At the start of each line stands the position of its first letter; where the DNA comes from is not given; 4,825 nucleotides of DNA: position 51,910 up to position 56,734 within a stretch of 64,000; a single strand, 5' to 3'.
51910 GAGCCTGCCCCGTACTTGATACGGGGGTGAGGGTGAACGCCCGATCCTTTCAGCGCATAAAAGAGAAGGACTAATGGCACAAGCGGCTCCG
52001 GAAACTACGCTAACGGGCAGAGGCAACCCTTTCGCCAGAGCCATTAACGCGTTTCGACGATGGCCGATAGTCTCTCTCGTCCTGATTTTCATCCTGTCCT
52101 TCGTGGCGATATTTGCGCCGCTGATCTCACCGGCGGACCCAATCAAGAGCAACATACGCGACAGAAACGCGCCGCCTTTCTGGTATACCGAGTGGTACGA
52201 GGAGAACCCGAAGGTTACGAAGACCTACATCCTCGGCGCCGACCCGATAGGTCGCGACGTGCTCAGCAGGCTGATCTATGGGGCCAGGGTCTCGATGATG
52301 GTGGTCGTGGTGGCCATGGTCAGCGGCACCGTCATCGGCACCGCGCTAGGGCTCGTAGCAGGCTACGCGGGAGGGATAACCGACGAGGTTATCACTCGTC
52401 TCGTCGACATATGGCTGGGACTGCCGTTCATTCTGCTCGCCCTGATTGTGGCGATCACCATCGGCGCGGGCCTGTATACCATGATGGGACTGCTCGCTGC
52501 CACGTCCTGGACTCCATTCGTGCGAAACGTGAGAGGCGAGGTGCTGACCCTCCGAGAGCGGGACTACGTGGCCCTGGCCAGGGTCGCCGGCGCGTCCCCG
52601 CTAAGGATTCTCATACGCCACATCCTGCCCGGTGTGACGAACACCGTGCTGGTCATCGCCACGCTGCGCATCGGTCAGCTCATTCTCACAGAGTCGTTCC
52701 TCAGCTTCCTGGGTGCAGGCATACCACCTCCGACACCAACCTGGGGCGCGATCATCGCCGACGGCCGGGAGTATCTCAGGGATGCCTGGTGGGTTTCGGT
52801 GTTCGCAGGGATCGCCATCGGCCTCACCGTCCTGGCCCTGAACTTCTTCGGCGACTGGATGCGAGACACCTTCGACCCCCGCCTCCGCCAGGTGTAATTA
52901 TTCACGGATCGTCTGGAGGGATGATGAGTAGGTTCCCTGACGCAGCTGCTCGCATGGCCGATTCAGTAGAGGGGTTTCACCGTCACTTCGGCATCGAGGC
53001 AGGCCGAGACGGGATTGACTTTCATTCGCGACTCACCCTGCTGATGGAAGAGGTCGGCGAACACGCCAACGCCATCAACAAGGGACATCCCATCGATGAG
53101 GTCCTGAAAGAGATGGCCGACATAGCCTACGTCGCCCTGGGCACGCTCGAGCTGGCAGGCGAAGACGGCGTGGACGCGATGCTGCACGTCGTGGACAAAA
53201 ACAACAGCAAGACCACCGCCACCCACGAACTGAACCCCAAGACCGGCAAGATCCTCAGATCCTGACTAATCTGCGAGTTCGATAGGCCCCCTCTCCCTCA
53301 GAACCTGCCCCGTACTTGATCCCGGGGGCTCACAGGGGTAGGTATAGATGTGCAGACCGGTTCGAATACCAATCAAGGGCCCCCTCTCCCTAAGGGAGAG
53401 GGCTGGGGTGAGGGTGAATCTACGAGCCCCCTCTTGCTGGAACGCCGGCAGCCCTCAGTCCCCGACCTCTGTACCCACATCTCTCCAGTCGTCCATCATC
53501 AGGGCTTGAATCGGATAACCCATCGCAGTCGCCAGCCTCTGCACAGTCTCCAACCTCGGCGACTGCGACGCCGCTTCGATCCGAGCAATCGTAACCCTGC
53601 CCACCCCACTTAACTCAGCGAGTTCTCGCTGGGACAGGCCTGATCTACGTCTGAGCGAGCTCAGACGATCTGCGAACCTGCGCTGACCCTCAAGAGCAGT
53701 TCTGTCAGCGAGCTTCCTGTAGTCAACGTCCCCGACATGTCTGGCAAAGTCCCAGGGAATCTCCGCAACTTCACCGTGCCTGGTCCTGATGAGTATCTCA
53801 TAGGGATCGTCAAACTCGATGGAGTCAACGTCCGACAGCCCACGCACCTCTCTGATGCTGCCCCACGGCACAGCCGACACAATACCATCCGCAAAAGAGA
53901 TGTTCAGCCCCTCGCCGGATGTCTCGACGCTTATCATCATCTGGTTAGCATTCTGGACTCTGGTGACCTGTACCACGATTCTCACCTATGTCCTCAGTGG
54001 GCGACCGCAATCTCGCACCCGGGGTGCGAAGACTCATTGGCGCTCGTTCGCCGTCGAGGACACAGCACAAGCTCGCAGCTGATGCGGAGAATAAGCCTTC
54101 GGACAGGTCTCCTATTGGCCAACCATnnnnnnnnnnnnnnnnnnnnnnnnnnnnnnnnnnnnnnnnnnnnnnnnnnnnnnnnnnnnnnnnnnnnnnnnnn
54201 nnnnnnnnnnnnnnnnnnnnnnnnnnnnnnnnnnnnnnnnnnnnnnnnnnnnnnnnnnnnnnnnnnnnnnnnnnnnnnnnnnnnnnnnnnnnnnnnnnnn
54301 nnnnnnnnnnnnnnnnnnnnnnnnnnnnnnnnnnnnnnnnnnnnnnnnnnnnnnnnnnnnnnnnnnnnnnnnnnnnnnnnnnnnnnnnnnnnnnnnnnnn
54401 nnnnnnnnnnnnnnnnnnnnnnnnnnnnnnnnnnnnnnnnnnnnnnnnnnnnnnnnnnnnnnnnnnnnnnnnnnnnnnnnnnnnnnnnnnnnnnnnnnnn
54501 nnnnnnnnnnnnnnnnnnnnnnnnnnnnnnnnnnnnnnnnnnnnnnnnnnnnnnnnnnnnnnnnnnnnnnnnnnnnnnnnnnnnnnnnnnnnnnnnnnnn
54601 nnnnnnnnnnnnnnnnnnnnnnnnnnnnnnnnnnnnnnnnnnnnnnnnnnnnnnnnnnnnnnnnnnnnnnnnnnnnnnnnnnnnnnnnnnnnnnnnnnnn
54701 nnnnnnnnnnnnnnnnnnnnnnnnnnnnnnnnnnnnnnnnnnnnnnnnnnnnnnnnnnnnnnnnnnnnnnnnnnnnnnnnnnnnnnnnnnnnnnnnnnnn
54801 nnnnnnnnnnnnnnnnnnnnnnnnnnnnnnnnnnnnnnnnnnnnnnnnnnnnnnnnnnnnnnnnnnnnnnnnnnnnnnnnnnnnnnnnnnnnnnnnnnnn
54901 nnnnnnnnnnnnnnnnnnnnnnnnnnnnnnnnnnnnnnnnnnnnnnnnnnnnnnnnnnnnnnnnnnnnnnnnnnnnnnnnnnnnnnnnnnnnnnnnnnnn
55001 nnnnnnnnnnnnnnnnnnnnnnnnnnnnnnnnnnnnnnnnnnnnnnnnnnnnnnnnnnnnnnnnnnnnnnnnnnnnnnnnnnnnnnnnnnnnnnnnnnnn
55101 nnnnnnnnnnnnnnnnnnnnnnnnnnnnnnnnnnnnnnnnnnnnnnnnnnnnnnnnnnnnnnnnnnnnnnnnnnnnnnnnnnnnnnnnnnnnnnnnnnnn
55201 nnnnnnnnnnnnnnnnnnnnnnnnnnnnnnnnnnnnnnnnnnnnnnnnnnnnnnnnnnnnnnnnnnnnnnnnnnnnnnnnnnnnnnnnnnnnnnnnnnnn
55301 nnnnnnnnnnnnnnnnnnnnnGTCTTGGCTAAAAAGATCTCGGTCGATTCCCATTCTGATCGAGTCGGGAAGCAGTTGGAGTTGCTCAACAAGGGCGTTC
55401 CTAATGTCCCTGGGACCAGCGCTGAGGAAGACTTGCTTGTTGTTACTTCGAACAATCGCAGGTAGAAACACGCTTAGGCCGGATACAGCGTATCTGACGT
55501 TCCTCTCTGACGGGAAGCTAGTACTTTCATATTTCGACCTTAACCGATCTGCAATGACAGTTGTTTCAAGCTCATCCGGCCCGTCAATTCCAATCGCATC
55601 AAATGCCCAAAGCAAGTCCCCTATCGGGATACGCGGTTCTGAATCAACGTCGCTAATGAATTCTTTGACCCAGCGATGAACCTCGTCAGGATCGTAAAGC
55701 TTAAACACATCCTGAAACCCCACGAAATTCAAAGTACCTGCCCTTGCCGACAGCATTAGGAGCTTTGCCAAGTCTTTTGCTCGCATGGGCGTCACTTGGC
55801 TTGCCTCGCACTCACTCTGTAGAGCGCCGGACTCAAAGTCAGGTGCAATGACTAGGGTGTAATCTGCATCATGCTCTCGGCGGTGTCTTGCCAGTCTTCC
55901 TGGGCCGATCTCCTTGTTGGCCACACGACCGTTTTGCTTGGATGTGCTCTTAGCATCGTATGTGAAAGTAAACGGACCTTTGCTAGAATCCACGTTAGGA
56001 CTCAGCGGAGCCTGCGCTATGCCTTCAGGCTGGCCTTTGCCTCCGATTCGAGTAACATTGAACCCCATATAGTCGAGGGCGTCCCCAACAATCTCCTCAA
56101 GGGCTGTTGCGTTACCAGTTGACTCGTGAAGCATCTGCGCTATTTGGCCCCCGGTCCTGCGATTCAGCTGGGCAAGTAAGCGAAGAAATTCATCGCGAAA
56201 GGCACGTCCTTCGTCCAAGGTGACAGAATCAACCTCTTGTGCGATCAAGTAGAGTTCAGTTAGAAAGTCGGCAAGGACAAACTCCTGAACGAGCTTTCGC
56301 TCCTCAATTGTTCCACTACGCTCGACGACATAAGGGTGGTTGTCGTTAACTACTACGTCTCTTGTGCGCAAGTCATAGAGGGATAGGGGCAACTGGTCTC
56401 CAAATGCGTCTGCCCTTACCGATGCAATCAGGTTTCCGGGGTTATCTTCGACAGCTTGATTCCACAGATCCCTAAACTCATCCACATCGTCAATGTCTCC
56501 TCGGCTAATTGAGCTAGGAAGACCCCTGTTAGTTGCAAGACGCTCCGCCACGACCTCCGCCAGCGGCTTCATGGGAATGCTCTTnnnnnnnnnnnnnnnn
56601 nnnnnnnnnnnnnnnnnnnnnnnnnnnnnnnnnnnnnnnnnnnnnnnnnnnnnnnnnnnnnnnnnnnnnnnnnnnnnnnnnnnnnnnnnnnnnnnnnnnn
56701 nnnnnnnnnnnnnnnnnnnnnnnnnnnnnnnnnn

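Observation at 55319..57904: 861-aa protein joins a Bergerat-fold ATPase to a PD-(D/E)xK nuclease through about 350 aa of unassignable sequence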

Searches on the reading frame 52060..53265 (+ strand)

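Call 9: search_protein_families(library=pfam, proteins=[window:52060-53265:+], max_evalue=0.01)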
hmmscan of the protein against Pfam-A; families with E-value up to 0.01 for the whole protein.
window:52060-53265:+ (401 aa): 2 families
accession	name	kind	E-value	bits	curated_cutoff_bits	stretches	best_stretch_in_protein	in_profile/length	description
PF01503.22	PRA-PH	-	1.4e-05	25.8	21.3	1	323-367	29-72/86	Phosphoribosyl-ATP pyrophosphohydrolase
PF03819.22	MazG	-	0.0001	23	22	1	323-388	5-69/74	MazG nucleotide pyrophosphohydrolase domain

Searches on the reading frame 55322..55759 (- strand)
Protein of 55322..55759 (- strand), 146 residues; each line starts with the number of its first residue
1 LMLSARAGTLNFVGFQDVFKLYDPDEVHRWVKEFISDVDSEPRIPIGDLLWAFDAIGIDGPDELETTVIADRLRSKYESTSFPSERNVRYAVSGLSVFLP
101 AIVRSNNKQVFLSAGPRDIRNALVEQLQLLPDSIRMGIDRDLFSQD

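Call 49: search_protein_families(library=pfam, proteins=[window:55322-55759:-], max_evalue=10)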
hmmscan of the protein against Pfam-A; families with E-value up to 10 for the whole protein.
window:55322-55759:- (146 aa): 0 families

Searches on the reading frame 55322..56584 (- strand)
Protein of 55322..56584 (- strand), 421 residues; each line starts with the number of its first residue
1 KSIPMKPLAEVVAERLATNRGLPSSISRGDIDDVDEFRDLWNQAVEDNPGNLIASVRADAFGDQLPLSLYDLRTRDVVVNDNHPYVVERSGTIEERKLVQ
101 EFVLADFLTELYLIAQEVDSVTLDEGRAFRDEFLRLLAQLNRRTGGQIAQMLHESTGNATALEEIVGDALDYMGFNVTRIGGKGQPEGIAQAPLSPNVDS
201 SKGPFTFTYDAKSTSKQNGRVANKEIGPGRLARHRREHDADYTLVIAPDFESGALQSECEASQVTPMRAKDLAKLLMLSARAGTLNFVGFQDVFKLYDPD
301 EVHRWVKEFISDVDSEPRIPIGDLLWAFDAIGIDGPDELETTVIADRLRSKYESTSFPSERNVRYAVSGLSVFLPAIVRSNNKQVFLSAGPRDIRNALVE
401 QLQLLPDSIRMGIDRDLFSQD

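Call 57: predict_structure(alignment_id=A3)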
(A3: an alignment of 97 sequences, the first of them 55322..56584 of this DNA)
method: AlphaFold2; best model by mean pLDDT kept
length: 421 residues; sequences in the alignment: 97
mean_pLDDT: 89.7   pTM: 0.79
mean pLDDT of the five models: 89.7, 88.8, 87.8, 86.2, 86.1
residues with pLDDT >= 90: 278; 70-90: 128; 50-70: 12; < 50: 3
segments of 3 or more residues with pLDDT < 50: none
pLDDT, mean of each block of 10 residues (from residue 1): 83 90 89 90 91 91 85 94 87 88 94 91 89 84 87 82 92 92 91 68 86 90 93 97 96 92 97 94 89 97 97 91 94 91 96 93 93 90 90 92 85 68 38
secondary structure, 60 per line:
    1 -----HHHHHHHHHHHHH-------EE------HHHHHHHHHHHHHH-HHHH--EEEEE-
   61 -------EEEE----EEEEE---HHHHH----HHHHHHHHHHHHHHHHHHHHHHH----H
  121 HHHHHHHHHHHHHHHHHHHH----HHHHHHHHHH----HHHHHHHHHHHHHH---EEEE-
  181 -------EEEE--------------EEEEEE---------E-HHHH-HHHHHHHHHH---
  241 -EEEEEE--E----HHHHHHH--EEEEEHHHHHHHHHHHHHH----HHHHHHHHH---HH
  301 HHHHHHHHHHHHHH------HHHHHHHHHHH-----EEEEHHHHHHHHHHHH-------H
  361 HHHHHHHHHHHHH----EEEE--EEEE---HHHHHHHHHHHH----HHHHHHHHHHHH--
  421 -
elements in order: H6-18 H34-47 H49-52 E55-59 E68-71 E76-80 H84-88 H93-115 H120-140 H145-154 H159-172 E176-179 E188-191 E206-211 H223-226 H228-237 E242-247 H255-261 E264-268 H269-282 H287-295 H299-314 H321-331 E337-340 H341-352 H360-373 E378-381 E384-387 H391-402 H407-418

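Call 77: search_protein_families(library=padloc, proteins=[window:55322-56584:-], max_evalue=10)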
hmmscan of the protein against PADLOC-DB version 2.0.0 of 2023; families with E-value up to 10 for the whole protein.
window:55322-56584:- (421 aa): 0 families

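Call 84: search_protein_representatives(protein=window:55322-56584:-)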
Query: 421 residues. Proteins with E-value up to 0.001 (for the whole library): 525; up to 1e-10: 248; up to 1e-30: 70. The best 150 are listed.
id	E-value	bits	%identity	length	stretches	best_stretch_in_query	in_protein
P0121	2.7e-132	457.9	56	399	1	34-412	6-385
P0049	1.8e-126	438.7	50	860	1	3-413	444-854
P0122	7.4e-102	357.7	42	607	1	2-420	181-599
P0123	1.4e-97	343.6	44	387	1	34-414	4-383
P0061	1.4e-97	343.5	40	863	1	3-410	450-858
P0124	1.4e-92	327.1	40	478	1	2-420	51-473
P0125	8.1e-92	324.6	39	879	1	3-415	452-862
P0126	4.2e-86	305.8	42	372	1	56-417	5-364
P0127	2.8e-84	299.8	59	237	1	181-414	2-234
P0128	6.6e-79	282.1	38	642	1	2-413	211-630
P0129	8.2e-79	281.8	36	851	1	2-416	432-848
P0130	1.4e-78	281.0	35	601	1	2-409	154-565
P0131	3.4e-78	279.7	38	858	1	2-410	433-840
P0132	3.5e-76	273.1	38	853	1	3-415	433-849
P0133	3.6e-73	263.2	36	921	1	2-406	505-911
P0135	4.2e-70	253.1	36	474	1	4-405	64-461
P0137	1.5e-69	251.2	35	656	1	3-413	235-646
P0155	2.9e-48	181.2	30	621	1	4-405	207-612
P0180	2.4e-33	132.1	29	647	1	5-411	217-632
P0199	1.7e-27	112.7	30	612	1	46-406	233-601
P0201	3.8e-27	111.6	28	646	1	40-406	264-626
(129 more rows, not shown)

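Call 85: search_protein_families(library=pfam, proteins=[P0122, P0128, P0130, P0137, P0155, P0180, P0199, P0201, P0124, P0135], max_evalue=0.01)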
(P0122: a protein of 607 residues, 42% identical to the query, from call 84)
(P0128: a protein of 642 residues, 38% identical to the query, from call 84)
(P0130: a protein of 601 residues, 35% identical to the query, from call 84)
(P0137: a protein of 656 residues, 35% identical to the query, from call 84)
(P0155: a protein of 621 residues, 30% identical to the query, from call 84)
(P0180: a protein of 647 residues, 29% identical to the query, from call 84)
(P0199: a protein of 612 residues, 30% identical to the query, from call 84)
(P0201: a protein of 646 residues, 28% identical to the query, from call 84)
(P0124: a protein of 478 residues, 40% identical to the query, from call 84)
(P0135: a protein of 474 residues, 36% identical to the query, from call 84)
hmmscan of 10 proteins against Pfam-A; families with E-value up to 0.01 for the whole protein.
P0122 (607 aa): 0 families

P0128 (642 aa): 0 families

P0130 (601 aa): 0 families

P0137 (656 aa): 0 families

P0155 (621 aa): 0 families

P0180 (647 aa): 0 families

P0199 (612 aa): 0 families

P0201 (646 aa): 0 families

P0124 (478 aa): 0 families

P0135 (474 aa): 0 families

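Call 92: fold_search(model_id=the predicted structure, library=pdb)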
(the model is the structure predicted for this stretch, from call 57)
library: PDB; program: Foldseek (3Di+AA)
matches with E <= 10: 480; with E <= 0.001: 4
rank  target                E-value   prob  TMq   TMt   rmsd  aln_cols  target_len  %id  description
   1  2e52_B                8.7e-05  1.00  0.30  0.41   7.4       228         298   14  Crystal structural analysis of HindIII restriction endonuclease in complex with cognate DNA at 2.0 angstrom resolution (released 2007-12-18)
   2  2fok_B                3.8e-04  1.00  0.24  0.19   6.3       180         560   14  STRUCTURE OF RESTRICTION ENDONUCLEASE FOKI (released 1998-06-17)
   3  3a4k_A                4.0e-04  1.00  0.28  0.38   7.6       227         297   15  Crystal structural analysis of HindIII restriction endonuclease in complex with cognate DNA and divalent cations at 2. (released 2009-10-20)
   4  2fok_A                5.4e-04  1.00  0.26  0.20   6.3       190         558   17  STRUCTURE OF RESTRICTION ENDONUCLEASE FOKI (released 1998-06-17)
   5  1fok_A                1.0e-03  1.00  0.24  0.19   6.0       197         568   15  STRUCTURE OF RESTRICTION ENDONUCLEASE FOKI BOUND TO DNA (released 1997-12-03)
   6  4oc8_A                2.6e-03  1.00  0.23  0.25   9.0       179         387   17  DNA modification-dependent restriction endonuclease AspBHI (released 2014-03-19)
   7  2p14                  1.2e-02  1.00  0.27  0.57   6.2       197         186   15  Crystal structure of small subunit (R.BspD6I2) of the heterodimeric restriction endonuclease R.BspD6I (released 2008-03-11)
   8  4ot8_D                3.7e-02  0.18  0.13  0.14  18.3       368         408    9  X-ray Crystal Structure of Serine Hydroxymethyl Transferase from Burkholderia cenocepacia bound to PLP and Serine (released 2014-04-23)
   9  4n0w_A                4.4e-02  0.18  0.13  0.13  18.2       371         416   10  X-ray crystal structure of a serine hydroxymethyltransferase from Burkholderia cenocepacia with covalently attached py (released 2013-12-11)
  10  9kkm_A                4.6e-02  0.41  0.16  0.06  20.3       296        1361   10  cryo-EM structure of acetyl-CoA carboxyltransferase holoenzyme dimer from Shewanella oneidensis, mutant E1238A, comple (released 2025-11-19)
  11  4ot8_B                4.8e-02  0.16  0.13  0.13  18.5       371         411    9  X-ray Crystal Structure of Serine Hydroxymethyl Transferase from Burkholderia cenocepacia bound to PLP and Serine (released 2014-04-23)
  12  6yme                  5.9e-02  0.16  0.13  0.13  17.8       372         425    9  Crystal structure of serine hydroxymethyltransferase from Aphanothece halophytica in the PLP-internal aldimine state (released 2020-06-03)
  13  4otl_A                5.9e-02  0.14  0.13  0.13  18.4       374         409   10  X-ray Crystal Structure of Serine Hydroxymethyl Transferase from Burkholderia cenocepacia bound to PLP and Glycine (released 2014-04-23)
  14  2fqz_A                9.8e-02  0.54  0.19  0.26  17.4       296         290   13  Metal-depleted Ecl18kI in complex with uncleaved DNA (released 2006-06-20)
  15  4ot8_C                1.0e-01  0.11  0.13  0.13  18.4       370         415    9  X-ray Crystal Structure of Serine Hydroxymethyl Transferase from Burkholderia cenocepacia bound to PLP and Serine (released 2014-04-23)
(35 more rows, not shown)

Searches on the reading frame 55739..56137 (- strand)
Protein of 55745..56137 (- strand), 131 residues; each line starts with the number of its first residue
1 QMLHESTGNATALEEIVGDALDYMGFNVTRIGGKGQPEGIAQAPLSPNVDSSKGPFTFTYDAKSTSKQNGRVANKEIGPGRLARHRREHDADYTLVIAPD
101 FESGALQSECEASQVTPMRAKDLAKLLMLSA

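Call 49: search_protein_families(library=pfam, proteins=[window:55745-56137:-], max_evalue=10)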
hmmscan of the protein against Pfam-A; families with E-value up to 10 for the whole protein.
window:55745-56137:- (131 aa): 1 family
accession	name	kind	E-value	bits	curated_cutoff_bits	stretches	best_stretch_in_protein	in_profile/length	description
PF04471.18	Mrr_cat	-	0.087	13.4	21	1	11-127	7-115/115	Restriction endonuclease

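Call 54: search_protein_families(library=pfam, alignment_id=A4, max_evalue=1)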
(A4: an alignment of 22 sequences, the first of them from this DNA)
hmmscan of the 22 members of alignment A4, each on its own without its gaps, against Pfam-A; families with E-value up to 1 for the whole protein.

A. member 1, seq(133 aa): 1 family
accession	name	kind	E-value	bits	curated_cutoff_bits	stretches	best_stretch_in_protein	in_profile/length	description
PF04471.18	Mrr_cat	-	0.091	13.3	21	1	11-127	7-115/115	Restriction endonuclease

B. families by the number of members that match (of 22 scanned): 3 families
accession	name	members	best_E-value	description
PF04471.18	Mrr_cat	7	1.4e-05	Restriction endonuclease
PF09254.17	FokI_cleav_dom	1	0.016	FokI, cleavage domain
PF17766.7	fn3_6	1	0.023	Fibronectin type-III domain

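Call 55: search_solved_structures(query=A4, max_evalue=10, show_alignments=2)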
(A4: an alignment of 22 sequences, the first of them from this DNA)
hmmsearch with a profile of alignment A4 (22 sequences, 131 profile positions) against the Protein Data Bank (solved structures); distinct sequences matched with E-value up to 10: 4.
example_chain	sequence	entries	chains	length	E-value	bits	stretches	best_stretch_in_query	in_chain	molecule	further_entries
1v95_A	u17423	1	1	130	0.14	15.2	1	68-111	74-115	Nuclear receptor coactivator 5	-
4i0x_B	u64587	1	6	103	0.36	13.9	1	4-50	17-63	ESAT-6-like protein MAB_3113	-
6xgs_A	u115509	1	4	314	0.52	13.4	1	70-101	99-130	4-hydroxy-tetrahydrodipicolinate synthase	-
7w1m_H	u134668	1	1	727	1.3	12.1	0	25-70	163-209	Transcriptional repressor CTCF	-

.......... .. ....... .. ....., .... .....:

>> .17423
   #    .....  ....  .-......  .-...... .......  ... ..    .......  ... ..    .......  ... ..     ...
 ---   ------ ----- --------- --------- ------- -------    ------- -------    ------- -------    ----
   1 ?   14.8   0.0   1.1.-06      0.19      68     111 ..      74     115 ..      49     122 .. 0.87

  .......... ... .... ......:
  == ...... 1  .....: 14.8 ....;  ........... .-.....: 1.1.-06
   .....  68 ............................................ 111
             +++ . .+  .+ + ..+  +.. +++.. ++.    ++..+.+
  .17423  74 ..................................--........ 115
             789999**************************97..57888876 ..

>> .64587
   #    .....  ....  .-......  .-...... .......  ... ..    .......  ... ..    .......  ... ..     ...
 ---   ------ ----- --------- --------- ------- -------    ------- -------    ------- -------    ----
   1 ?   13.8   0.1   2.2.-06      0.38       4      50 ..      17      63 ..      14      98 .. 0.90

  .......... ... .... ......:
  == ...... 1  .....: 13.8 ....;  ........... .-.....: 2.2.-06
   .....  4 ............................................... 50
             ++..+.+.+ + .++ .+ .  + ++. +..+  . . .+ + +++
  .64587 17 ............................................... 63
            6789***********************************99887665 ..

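Call 77: search_protein_families(library=padloc, proteins=[window:55745-56137:-], max_evalue=10)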
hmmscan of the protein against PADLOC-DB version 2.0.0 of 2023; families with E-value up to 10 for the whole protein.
window:55745-56137:- (131 aa): 1 family
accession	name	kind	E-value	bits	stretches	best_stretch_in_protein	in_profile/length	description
PDLC03533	REase_II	-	0.018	12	1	57-127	372-436/473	Type II restriction enzyme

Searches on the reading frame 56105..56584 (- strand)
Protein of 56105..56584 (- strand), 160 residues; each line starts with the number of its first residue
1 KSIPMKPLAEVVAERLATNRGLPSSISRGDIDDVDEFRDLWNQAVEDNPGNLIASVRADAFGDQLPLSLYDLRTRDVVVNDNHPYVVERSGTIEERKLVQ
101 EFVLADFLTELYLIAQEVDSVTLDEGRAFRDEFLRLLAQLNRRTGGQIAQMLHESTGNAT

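Call 49: search_protein_families(library=pfam, proteins=[window:56105-56584:-], max_evalue=10)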
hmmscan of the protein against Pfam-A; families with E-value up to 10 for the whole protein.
window:56105-56584:- (160 aa): 1 family
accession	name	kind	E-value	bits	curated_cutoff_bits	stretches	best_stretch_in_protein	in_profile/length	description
PF25417.1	DUF7889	-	0.13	11.9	27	1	33-47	5-19/50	Family of unknown function (DUF7889)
